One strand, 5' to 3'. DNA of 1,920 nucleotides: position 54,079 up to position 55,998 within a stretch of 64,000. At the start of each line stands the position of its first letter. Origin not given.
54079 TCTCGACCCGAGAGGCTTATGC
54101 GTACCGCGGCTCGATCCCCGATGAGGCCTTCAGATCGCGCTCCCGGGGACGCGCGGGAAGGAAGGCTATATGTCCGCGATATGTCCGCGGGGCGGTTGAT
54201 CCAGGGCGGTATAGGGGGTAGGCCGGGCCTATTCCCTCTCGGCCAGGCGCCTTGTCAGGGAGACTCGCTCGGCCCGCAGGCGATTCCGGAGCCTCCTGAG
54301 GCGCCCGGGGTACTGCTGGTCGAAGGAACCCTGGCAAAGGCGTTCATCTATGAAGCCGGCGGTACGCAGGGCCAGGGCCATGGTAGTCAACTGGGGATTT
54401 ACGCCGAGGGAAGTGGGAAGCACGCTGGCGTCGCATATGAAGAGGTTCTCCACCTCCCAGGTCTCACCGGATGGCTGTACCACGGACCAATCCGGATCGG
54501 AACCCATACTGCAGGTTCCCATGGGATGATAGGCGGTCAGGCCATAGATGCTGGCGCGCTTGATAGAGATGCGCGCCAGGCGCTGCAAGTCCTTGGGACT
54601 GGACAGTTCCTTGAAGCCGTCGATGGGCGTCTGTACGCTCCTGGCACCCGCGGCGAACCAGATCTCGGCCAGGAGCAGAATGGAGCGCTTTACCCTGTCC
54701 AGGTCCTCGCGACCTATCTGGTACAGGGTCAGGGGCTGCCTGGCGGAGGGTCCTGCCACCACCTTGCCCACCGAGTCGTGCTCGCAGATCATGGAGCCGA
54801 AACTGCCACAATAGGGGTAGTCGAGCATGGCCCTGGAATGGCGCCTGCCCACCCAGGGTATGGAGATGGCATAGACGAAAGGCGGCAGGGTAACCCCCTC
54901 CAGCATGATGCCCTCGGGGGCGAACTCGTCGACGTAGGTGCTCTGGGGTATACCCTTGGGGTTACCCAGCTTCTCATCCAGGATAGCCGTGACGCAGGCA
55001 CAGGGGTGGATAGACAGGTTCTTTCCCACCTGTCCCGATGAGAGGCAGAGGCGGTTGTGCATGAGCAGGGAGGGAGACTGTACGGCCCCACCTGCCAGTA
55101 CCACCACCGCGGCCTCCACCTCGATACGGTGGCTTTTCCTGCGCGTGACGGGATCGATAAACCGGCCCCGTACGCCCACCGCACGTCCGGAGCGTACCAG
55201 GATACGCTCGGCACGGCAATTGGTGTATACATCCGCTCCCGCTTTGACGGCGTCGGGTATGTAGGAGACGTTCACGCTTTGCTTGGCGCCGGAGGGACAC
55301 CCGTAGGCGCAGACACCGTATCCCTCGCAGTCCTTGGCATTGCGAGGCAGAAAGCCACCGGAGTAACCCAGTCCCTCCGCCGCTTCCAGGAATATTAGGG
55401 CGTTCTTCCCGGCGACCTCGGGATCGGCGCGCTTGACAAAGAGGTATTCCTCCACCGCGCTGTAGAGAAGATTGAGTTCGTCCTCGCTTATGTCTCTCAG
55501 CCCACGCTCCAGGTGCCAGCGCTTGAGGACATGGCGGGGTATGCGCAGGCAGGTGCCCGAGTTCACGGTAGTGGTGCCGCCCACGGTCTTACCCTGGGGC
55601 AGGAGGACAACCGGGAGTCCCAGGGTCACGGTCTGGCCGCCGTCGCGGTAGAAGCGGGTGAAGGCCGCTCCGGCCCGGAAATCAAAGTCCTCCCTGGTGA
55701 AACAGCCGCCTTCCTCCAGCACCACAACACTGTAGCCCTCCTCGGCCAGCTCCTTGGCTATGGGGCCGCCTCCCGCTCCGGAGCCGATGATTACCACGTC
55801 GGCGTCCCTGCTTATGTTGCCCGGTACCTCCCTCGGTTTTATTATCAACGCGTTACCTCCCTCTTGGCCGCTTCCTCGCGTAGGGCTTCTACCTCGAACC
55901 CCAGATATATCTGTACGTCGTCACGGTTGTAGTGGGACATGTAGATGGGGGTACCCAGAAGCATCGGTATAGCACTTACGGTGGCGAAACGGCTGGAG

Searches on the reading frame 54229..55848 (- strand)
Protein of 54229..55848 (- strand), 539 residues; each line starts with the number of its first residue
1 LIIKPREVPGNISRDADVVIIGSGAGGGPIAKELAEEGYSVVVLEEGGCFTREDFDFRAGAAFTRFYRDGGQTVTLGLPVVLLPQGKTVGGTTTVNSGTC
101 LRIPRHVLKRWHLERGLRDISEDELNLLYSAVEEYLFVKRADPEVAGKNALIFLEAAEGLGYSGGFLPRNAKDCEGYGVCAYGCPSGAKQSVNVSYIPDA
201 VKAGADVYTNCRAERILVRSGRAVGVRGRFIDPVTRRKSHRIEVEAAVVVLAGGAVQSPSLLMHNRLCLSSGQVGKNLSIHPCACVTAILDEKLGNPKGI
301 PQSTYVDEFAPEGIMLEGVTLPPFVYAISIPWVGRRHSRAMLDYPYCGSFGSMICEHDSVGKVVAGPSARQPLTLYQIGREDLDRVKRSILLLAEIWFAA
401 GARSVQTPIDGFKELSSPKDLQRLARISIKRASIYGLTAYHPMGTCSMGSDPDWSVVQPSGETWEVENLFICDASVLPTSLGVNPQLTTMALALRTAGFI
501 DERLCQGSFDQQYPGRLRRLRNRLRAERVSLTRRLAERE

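Call 59: search_protein_representatives(protein=window:54229-55848:-)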
Query: 539 residues. Proteins with E-value up to 0.001 (for the whole library): 16709; up to 1e-10: 5218; up to 1e-30: 1492. The best 150 are listed.
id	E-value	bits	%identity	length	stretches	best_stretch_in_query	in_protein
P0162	1.5e-190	650.7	57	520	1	5-505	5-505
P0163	2.7e-163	560.7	52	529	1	12-508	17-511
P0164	1.1e-140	486.2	48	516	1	1-507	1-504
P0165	7.0e-140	483.5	49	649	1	8-504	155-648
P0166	1.2e-130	453.0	76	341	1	13-275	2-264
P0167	6.6e-124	430.8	41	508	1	2-503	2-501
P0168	8.0e-124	430.5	43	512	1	8-500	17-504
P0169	1.3e-123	429.8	44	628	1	13-503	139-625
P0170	1.5e-123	429.6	44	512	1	1-500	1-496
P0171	2.6e-123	428.8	44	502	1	1-503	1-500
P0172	3.6e-123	428.3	43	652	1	2-503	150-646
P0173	5.6e-121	421.1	45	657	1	16-498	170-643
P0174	8.2e-121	420.5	44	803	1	13-518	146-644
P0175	8.7e-120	417.2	46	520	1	8-502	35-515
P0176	1.8e-119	416.1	44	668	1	6-504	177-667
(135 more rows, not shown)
